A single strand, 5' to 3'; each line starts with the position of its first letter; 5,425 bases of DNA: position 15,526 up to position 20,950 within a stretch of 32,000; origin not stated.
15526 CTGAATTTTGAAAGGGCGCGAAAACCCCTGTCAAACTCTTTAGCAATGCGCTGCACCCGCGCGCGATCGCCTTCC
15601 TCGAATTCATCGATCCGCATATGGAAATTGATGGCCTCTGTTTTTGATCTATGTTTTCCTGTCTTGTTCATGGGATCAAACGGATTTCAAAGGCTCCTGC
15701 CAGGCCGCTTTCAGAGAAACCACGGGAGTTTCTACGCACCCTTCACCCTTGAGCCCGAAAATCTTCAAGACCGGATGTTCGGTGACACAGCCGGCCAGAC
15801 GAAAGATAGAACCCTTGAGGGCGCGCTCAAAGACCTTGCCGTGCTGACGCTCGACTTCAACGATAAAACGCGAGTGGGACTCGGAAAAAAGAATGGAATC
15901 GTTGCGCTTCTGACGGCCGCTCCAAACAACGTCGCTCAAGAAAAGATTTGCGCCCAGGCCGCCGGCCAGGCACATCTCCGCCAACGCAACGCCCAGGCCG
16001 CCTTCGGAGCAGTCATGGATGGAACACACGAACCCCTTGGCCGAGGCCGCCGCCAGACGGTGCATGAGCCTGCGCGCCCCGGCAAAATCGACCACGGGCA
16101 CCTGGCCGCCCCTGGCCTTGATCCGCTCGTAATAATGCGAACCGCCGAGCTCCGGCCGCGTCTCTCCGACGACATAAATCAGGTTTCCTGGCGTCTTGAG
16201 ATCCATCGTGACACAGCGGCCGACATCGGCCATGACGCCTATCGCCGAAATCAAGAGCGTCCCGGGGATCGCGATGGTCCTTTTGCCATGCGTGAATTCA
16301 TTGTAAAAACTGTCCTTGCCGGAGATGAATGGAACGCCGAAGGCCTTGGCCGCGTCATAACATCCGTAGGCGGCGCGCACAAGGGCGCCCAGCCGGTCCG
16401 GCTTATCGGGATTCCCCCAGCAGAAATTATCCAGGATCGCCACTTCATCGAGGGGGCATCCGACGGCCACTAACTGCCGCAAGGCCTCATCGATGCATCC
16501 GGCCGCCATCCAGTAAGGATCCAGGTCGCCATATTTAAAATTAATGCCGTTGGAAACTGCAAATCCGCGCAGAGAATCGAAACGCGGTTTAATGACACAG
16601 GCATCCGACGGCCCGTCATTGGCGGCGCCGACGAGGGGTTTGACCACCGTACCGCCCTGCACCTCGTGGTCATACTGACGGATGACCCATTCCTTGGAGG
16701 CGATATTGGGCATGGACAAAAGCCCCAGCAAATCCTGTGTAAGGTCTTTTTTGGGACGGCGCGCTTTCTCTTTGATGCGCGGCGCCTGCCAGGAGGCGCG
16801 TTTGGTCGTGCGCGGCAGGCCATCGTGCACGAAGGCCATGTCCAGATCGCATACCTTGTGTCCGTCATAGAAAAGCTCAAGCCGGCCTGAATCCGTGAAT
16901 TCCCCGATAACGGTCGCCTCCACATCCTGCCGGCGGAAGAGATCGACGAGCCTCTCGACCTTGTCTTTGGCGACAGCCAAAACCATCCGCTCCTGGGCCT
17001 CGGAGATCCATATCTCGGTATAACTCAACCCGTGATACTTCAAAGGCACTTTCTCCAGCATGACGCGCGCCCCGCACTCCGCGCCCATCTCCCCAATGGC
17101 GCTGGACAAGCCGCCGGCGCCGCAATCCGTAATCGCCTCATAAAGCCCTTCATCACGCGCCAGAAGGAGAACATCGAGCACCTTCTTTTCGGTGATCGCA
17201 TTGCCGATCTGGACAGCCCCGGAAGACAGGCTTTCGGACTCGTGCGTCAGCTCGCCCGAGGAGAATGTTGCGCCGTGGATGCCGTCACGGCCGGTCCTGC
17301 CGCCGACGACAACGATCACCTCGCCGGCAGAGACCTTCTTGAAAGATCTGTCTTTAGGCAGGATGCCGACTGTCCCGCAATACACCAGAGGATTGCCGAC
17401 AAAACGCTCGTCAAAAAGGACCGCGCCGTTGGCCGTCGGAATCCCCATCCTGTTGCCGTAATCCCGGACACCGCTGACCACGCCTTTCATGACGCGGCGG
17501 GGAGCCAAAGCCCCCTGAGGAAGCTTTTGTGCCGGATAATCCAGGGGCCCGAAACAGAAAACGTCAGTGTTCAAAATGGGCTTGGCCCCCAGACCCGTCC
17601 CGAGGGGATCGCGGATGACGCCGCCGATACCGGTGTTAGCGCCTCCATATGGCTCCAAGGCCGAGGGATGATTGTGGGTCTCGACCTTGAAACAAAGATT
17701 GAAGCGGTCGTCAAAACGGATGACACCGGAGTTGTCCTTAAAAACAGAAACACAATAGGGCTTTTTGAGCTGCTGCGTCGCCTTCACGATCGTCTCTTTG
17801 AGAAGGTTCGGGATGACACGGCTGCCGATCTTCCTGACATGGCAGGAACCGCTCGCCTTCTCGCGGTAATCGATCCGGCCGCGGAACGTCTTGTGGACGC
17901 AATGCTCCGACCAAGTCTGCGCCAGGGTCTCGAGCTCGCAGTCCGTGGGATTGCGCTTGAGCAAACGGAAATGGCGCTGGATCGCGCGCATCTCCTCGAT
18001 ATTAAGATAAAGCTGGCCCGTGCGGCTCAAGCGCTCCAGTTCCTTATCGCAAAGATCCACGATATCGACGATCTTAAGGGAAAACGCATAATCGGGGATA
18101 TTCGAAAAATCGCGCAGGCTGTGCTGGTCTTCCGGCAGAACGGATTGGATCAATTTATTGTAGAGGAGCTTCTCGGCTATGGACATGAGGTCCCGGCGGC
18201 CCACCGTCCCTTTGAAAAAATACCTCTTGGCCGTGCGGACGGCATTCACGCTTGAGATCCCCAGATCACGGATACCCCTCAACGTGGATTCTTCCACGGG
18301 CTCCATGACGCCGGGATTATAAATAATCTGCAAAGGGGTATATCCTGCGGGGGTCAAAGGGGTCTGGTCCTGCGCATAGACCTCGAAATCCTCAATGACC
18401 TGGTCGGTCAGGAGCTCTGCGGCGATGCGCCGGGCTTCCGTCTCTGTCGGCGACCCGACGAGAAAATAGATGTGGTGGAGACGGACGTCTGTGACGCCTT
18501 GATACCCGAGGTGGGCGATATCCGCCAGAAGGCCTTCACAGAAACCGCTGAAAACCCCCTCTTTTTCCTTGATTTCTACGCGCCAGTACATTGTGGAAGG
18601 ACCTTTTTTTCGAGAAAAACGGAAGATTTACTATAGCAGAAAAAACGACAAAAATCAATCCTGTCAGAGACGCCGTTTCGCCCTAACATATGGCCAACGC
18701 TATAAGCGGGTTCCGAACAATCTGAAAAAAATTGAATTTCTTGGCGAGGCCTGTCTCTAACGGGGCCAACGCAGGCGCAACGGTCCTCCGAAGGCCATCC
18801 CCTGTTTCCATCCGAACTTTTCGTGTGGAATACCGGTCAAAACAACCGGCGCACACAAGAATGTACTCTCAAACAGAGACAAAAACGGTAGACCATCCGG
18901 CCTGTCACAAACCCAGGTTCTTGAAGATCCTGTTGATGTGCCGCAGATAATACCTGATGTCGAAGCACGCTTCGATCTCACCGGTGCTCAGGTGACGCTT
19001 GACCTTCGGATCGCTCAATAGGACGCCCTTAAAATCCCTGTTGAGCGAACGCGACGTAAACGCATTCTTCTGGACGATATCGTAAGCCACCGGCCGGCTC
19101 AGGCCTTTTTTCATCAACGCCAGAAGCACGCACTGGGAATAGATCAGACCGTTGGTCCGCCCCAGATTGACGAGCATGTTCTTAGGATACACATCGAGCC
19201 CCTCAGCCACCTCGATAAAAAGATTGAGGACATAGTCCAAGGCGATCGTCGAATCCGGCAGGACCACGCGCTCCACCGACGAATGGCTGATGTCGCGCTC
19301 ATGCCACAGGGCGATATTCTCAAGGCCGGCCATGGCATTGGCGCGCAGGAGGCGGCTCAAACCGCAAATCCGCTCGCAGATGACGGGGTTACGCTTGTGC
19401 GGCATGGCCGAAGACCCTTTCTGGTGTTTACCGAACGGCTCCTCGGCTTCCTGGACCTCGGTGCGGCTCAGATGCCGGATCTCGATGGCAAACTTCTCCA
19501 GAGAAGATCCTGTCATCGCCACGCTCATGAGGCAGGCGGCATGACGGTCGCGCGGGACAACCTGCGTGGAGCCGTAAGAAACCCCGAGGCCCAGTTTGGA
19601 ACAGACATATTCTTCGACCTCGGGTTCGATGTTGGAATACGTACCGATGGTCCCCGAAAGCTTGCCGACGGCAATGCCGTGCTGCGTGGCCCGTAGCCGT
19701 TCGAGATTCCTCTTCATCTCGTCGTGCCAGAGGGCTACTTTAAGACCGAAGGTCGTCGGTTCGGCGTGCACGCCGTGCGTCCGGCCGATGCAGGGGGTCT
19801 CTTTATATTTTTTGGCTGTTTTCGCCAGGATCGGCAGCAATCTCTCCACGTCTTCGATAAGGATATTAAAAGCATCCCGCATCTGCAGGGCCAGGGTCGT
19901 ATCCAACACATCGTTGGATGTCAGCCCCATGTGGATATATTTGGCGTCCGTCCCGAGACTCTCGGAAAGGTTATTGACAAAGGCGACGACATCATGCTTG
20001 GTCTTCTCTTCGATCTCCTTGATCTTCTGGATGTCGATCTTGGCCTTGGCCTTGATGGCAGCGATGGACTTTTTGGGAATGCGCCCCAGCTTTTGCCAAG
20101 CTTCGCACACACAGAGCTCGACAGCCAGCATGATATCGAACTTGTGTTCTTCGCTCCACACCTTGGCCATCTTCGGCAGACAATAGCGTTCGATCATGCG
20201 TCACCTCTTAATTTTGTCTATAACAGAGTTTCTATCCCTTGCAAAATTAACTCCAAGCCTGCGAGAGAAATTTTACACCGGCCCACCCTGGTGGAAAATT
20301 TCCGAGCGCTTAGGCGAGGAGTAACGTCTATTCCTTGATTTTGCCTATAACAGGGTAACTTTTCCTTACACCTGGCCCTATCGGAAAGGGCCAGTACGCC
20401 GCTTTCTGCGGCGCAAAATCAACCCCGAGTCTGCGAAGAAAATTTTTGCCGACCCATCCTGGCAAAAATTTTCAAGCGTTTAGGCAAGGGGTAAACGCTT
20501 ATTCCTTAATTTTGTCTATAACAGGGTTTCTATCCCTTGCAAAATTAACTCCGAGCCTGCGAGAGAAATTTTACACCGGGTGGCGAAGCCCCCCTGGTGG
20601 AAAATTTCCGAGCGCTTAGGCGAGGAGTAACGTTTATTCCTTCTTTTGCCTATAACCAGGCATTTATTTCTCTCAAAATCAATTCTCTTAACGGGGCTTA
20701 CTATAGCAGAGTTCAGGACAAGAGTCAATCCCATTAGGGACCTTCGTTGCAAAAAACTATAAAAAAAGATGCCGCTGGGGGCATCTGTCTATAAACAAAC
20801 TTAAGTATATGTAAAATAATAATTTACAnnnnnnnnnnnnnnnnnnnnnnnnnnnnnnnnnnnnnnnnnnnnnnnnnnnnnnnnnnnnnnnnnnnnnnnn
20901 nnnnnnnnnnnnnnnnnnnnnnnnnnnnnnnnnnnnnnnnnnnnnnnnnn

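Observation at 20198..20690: purB sits behind a ~0.5-kb leader made of 3.5 tandem copies of a mosaic hairpin unit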

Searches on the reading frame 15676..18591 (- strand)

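Call 11: search_protein_families(library=ncbifam, proteins=[window:15676-18591:-])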
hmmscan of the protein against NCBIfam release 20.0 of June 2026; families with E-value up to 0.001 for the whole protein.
window:15676-18591:- (971 aa): 12 families
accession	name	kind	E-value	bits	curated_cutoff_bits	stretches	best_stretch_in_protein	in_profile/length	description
TIGR01736.1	FGAM_synth_II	equivalog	1e-187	625.7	525.75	1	198-970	3-716/718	phosphoribosylformylglycinamidine synthase subunit PurL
NF002290.1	PRK01213.1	equivalog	1.3e-178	595.5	648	1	198-969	3-720/723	phosphoribosylformylglycinamidine synthase subunit PurL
NF003672.0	PRK05297.1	equivalog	3.8e-101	339.4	783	1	33-966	29-984/1290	phosphoribosylformylglycinamidine synthase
TIGR01857.1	FGAM-synthase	equivalog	5.7e-99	332.2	1057.05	2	292-883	307-881/1239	phosphoribosylformylglycinamidine synthase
TIGR01735.1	FGAM_synt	equivalog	2.3e-96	323.5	1123.05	1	107-966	92-1000/1307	phosphoribosylformylglycinamidine synthase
NF010690.0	PRK14090.1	equivalog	6.7e-81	272.4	1047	1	282-787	46-500/601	phosphoribosylformylglycinamidine synthase subunit PurL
TIGR01739.1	tegu_FGAM_synt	hypoth_equivalog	9.8e-17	60.2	716.1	1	714-965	635-880/1206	herpesvirus tegument protein/v-FGAM-synthase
NF005019.0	PRK06423.1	equivalog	1.5e-11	44.3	122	1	1-73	1-72/74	phosphoribosylformylglycinamidine synthase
NF004630.0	PRK05974.1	equivalog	3.5e-09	36.6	75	1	4-74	5-80/83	phosphoribosylformylglycinamidine synthase subunit PurS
TIGR03267.1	methan_mark_2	hypoth_equivalog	2e-07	30.4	365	1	367-583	110-313/323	methanogenesis marker 2 protein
TIGR00302.1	TIGR00302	equivalog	2.9e-05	24.2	39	0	4-72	4-77/80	phosphoribosylformylglycinamidine synthase subunit PurS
TIGR04049.1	AIR_rel_sll0787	hypoth_equivalog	4e-05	22.8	321.3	1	472-579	196-304/318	sll0787 family AIR synthase-like protein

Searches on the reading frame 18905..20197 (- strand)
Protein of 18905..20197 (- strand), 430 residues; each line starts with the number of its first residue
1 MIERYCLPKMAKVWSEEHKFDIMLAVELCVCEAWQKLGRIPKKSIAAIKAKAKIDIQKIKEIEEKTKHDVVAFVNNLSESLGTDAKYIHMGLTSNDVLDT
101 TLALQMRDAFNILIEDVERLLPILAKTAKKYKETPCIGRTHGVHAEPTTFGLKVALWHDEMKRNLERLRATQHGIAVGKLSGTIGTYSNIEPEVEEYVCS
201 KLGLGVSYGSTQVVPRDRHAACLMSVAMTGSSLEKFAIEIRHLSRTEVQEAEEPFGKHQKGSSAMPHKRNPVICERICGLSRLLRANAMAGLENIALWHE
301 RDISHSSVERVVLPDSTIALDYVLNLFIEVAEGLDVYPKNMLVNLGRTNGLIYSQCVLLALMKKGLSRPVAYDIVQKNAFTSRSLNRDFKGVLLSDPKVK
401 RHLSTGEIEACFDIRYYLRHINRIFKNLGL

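Call 11: search_protein_families(library=ncbifam, proteins=[window:18905-20197:-])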
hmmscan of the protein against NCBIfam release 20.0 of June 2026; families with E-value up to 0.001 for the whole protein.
window:18905-20197:- (430 aa): 18 families
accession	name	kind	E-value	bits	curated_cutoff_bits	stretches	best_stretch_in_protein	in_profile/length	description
TIGR00928.1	purB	equivalog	2.5e-158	527.4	326.2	1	1-428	1-435/436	adenylosuccinate lyase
NF006500.1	PRK08937.2-4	subfamily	9.5e-80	268.6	626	1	4-419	13-433/448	adenylosuccinate lyase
NF052536.2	CoM_syn_XcbD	exception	1.7e-79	267.7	600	1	6-423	15-437/443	3-sulfopropionylcysteine synthase XcbD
NF006554.0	PRK09053.1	equivalog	6.4e-65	219.7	595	1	8-418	16-434/453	3-carboxy-cis,cis-muconate cycloisomerase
TIGR02426.1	protocat_pcaB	equivalog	5.1e-54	183.5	355.75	1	8-323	9-327/338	3-carboxy-cis,cis-muconate cycloisomerase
NF052556.1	NtrsucLyaStm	equivalog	1.5e-50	172.5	650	1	18-417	35-452/466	nitrosuccinate lyase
NF006764.0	PRK09285.1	equivalog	2e-34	118.8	446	1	46-313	68-350/456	adenylosuccinate lyase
NF004631.0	PRK05975.1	equivalog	3.1e-34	118.5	371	1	10-319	20-330/352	3-carboxy-cis,cis-muconate cycloisomerase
TIGR00838.1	argH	equivalog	2.1e-18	66.6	279.5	1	34-281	42-294/455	argininosuccinate lyase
NF008909.0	PRK12273.1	subfamily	2.5e-15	56.3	510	1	90-277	139-335/474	aspartate ammonia-lyase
TIGR00979.1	fumC_II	equivalog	5.1e-12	45.3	664.75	1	89-278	132-331/458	class II fumarate hydratase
NF008964.0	PRK12308.1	equivalog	1.1e-11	43.9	657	1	49-284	66-300/624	argininosuccinate lyase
NF002563.0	PRK02186.1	subfamily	2.8e-11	42.4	625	1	71-279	492-701/890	argininosuccinate lyase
TIGR00839.1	aspA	equivalog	3.1e-10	39.6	681.2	1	88-277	132-330/468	aspartate ammonia-lyase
NF011092.0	PRK14515.1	subfamily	7.1e-10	38.3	876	1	87-278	140-340/479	aspartate ammonia-lyase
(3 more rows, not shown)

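Call 12: find_encoding_contigs(protein=window:18905-20197:-, flank=10000, max_places=6)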
Protein window:18905-20197:- (430 aa): no gene with exactly this product is on record in the collection.

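Call 25: find_homologous_proteins(query=window:18905-20197:-, max_evalue=1e-100)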
Query window:18905-20197:- (430 aa): 7932 proteins with E <= 1e-100 among 8000 candidates; the best 120 are listed.
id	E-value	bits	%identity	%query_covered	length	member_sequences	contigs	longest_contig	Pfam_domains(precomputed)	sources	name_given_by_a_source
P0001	3.9e-283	956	98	100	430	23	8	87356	PF10397.15,PF00206.26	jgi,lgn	-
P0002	3.0e-242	822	83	100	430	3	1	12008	PF10397.15,PF00206.26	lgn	-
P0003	1.3e-236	803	81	100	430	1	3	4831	PF10397.15,PF00206.26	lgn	-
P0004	2.5e-230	782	79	100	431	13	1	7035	PF10397.15,PF00206.26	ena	-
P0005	1.7e-229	780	78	100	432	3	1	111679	PF10397.15,PF00206.26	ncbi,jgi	jgi:adenylosuccinate lyase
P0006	2.5e-228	776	80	100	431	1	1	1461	PF10397.15,PF00206.26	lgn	-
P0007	1.1e-226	770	78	100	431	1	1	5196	PF10397.15,PF00206.26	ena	-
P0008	1.5e-226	770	78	100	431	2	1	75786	PF10397.15,PF00206.26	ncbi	ncbi:MAG: adenylosuccinate lyase [Candidatus Omnitrophota bacterium]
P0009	2.0e-226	770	79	100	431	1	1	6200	PF10397.15,PF00206.26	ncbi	-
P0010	2.5e-226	769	78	100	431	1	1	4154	PF10397.15,PF00206.26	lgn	-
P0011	5.2e-226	768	79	100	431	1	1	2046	PF10397.15,PF00206.26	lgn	-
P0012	6.6e-226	768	79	100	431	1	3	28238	PF10397.15,PF00206.26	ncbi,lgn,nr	ncbi:MAG: adenylosuccinate lyase [Candidatus Omnitrophica bacterium]|nr:adenylosuccinate lyase [Cand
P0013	6.9e-226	768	78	100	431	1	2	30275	PF10397.15,PF00206.26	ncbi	-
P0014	7.2e-226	768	79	100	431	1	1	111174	PF10397.15,PF00206.26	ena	-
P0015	3.1e-225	766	77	100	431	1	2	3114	PF10397.15,PF00206.26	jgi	-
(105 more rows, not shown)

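Call 26: find_encoding_contigs(protein=P0001, flank=10000, max_places=10)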
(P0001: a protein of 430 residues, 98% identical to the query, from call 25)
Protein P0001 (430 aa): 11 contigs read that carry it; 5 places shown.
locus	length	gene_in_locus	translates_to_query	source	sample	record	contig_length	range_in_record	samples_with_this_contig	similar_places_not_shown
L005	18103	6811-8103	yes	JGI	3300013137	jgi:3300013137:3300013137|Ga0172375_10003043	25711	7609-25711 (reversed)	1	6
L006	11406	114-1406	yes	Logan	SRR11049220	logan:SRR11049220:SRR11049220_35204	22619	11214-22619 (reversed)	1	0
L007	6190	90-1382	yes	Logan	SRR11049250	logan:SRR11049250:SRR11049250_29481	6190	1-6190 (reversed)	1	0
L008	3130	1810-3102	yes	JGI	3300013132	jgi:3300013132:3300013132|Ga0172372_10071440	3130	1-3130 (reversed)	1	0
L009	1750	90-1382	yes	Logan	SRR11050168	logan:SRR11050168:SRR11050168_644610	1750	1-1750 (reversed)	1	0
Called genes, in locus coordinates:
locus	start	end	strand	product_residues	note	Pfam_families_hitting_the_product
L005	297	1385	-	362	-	PF01571:GCV_T, PF08669:GCV_T_C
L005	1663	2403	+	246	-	PF02511:Thy1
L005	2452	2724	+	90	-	PF01169:GDT1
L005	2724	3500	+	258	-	PF01476:LysM, PF01510:Amidase_2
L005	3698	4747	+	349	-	PF00389:2-Hacid_dh, PF02826:2-Hacid_dh_C, PF03446:NAD_binding_2 (faint)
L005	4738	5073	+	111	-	PF07883:Cupin_2 (weak)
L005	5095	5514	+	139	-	PF00892:EamA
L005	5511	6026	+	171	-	PF00293:NUDIX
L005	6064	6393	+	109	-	-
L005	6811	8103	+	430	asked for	PF00206:Lyase_1, PF10397:ADSL_C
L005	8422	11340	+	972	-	PF02700:PurS (faint), PF18072:FGAR-AT_linker, PF00586:AIRS, PF02769:AIRS_C, PF00586:AIRS, PF02769:AIRS_C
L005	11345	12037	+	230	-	PF18306:LDcluster4, PF03641:Lysine_decarbox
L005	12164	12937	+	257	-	PF13507:GATase_5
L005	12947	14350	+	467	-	PF13230:GATase_4 (faint), PF13522:GATase_6, PF13537:GATase_7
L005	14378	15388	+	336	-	PF00586:AIRS, PF02769:AIRS_C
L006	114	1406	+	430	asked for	PF00206:Lyase_1, PF10397:ADSL_C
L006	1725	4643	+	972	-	PF02700:PurS (faint), PF18072:FGAR-AT_linker, PF00586:AIRS, PF02769:AIRS_C, PF00586:AIRS, PF02769:AIRS_C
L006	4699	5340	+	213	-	PF18306:LDcluster4, PF03641:Lysine_decarbox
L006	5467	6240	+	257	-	PF13507:GATase_5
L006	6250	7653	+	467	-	PF13230:GATase_4 (faint), PF13522:GATase_6, PF13537:GATase_7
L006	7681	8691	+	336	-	PF00586:AIRS, PF02769:AIRS_C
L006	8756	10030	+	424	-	PF02844:GARS_N, PF01071:GARS_A, PF02655:ATP-grasp_3 (weak), PF02786:CPSase_L_D2, PF08442:ATP-grasp_2 (weak), PF13549:ATP-grasp_5 (weak), PF02222:ATP-grasp, PF02843:GARS_C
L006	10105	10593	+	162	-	PF00731:AIRC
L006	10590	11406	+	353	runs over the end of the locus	PF01300:Sua5_yciO_yrdC, PF01451:LMWPc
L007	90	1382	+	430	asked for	PF00206:Lyase_1, PF10397:ADSL_C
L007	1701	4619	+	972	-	PF02700:PurS (faint), PF18072:FGAR-AT_linker, PF00586:AIRS, PF02769:AIRS_C, PF00586:AIRS, PF02769:AIRS_C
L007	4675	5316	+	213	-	PF18306:LDcluster4, PF03641:Lysine_decarbox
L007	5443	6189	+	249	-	?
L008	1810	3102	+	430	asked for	PF00206:Lyase_1, PF10397:ADSL_C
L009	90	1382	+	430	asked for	PF00206:Lyase_1, PF10397:ADSL_C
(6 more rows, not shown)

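Call 27: find_encoding_contigs(protein=P0002, flank=10000, max_places=4)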
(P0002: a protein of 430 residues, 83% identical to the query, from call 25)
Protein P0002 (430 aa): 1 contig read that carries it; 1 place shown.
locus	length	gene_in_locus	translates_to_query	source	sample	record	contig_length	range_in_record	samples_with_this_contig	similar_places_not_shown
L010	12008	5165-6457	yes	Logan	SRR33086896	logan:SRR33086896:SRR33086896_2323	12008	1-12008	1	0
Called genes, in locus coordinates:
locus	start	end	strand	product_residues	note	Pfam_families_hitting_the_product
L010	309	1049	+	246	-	PF02511:Thy1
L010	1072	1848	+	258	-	PF01476:LysM, PF01510:Amidase_2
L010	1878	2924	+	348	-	PF00389:2-Hacid_dh, PF02826:2-Hacid_dh_C, PF00670:AdoHcyase_NAD (weak), PF03446:NAD_binding_2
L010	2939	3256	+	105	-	PF07883:Cupin_2 (weak)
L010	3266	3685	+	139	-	PF00892:EamA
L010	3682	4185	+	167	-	PF00293:NUDIX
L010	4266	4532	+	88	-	-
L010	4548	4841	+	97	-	-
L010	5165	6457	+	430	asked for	PF00206:Lyase_1, PF10397:ADSL_C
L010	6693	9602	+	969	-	PF02700:PurS (faint), PF18072:FGAR-AT_linker, PF00586:AIRS, PF02769:AIRS_C, PF00586:AIRS, PF02769:AIRS_C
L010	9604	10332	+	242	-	PF18306:LDcluster4, PF03641:Lysine_decarbox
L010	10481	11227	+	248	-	PF13507:GATase_5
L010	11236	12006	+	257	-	?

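Call 56: find_encoding_contigs(protein=P0005, flank=10000, max_places=2)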
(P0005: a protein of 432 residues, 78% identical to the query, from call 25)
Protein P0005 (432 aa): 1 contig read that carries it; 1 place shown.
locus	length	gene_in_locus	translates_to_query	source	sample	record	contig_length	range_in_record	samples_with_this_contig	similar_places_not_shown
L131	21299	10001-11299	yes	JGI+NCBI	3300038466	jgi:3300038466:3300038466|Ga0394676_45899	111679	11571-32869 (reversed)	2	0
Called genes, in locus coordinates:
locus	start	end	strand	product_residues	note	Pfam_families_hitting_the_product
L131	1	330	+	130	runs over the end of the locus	-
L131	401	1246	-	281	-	PF04055:Radical_SAM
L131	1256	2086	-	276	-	PF21948:LplA-B_cat, PF03099:BPL_LplA_LipB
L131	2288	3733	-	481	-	PF02347:GDC-P, PF00266:Aminotran_5, PF21478:GcvP2_C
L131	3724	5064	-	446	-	PF02347:GDC-P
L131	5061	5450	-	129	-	PF01597:GCV_H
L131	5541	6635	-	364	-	PF01571:GCV_T, PF08669:GCV_T_C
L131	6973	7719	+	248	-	PF02511:Thy1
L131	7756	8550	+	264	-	PF01476:LysM, PF01510:Amidase_2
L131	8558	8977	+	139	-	PF00892:EamA, PF06800:Sugar_transport (weak)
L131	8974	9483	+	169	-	PF00293:NUDIX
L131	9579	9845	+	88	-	-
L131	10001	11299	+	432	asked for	PF00206:Lyase_1, PF10397:ADSL_C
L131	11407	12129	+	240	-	PF00535:Glycos_transf_2, PF13641:Glyco_tranf_2_3 (weak)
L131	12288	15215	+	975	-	PF02700:PurS (faint), PF18072:FGAR-AT_linker, PF00586:AIRS, PF02769:AIRS_C, PF00586:AIRS, PF02769:AIRS_C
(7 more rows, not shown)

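Call 57: find_encoding_contigs(protein=P0003, flank=10000, max_places=3)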
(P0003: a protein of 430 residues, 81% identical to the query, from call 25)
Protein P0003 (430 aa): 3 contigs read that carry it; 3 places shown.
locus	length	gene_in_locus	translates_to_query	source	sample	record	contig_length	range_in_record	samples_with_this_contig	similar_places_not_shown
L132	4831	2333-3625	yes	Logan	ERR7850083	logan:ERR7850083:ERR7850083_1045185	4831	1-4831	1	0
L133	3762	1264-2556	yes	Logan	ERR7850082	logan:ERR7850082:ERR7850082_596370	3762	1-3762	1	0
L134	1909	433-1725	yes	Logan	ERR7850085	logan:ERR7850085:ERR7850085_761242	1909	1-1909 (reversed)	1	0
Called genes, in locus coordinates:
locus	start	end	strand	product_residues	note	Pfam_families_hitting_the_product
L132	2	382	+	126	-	?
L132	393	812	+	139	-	PF00892:EamA, PF10639:TMEM234 (faint)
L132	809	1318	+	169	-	PF00293:NUDIX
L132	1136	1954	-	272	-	-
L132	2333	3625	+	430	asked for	PF00206:Lyase_1, PF10397:ADSL_C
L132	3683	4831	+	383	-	?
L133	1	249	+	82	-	?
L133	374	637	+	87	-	-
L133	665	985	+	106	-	-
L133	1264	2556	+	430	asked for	PF00206:Lyase_1, PF10397:ADSL_C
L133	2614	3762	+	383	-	?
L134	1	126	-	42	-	?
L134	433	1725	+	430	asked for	PF00206:Lyase_1, PF10397:ADSL_C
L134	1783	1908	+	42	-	?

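Call 58: find_encoding_contigs(protein=P0004, flank=10000, max_places=2)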
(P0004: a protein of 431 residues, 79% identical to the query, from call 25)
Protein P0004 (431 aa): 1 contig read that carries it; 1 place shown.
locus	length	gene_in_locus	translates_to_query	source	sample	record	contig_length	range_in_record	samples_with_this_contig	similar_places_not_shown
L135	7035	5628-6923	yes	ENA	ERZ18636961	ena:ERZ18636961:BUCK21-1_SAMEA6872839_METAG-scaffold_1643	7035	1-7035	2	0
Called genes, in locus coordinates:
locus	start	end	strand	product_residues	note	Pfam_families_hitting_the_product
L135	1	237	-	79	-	?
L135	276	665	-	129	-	PF01597:GCV_H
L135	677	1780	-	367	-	PF01571:GCV_T, PF08669:GCV_T_C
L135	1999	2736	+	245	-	PF02511:Thy1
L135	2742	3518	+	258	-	PF01476:LysM, PF01510:Amidase_2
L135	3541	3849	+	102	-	PF02311:AraC_binding (weak), PF07883:Cupin_2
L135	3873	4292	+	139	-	PF00892:EamA, PF10639:TMEM234 (weak)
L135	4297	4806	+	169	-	PF00293:NUDIX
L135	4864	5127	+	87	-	-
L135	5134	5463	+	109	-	-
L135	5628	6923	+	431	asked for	PF00206:Lyase_1, PF10397:ADSL_C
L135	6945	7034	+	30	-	?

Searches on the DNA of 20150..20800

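Call 47: search_rna_families(source=window, start=20150, end=20800, threshold=evalue, max_evalue=10)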
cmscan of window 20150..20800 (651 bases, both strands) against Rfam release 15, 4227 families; matches with E-value up to 10: 8.
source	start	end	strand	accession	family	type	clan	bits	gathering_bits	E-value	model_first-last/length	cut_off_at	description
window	20482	20607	+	RF00566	SNORA35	Gene; snRNA; snoRNA; HACA-box;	CL00034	20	39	0.24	1-129/129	no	Small nucleolar RNA SNORA35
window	20562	20609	-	RF04297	mir-35_2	Gene; miRNA;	CL00088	17.6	41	0.73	1-62/62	no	mir-35_2 microRNA precursor family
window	20230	20420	-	RF03025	RT-4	Gene; sRNA;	-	15.1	73.5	8.1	1-118/118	no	RT-4 RNA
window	20311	20374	-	RF01160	sn2841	Gene; snRNA; snoRNA; CD-box;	-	14.6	45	6.5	1-72/72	no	Small nucleolar RNA sn2841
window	20426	20713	+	RF00030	RNase_MRP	Gene; ribozyme;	CL00002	13.3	50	0.13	1-266/266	no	RNase MRP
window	20514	20543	-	RF01346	CRISPR-DR36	Gene; CRISPR;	-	12.4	38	7.3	1-36/36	no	CRISPR RNA direct repeat element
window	20216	20245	-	RF01346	CRISPR-DR36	Gene; CRISPR;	-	12.4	38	7.3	1-36/36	no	CRISPR RNA direct repeat element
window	20379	20460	-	RF00010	RNaseP_bact_a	Gene; ribozyme;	CL00002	11.3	100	0.26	1-367/367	no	Bacterial RNase P class A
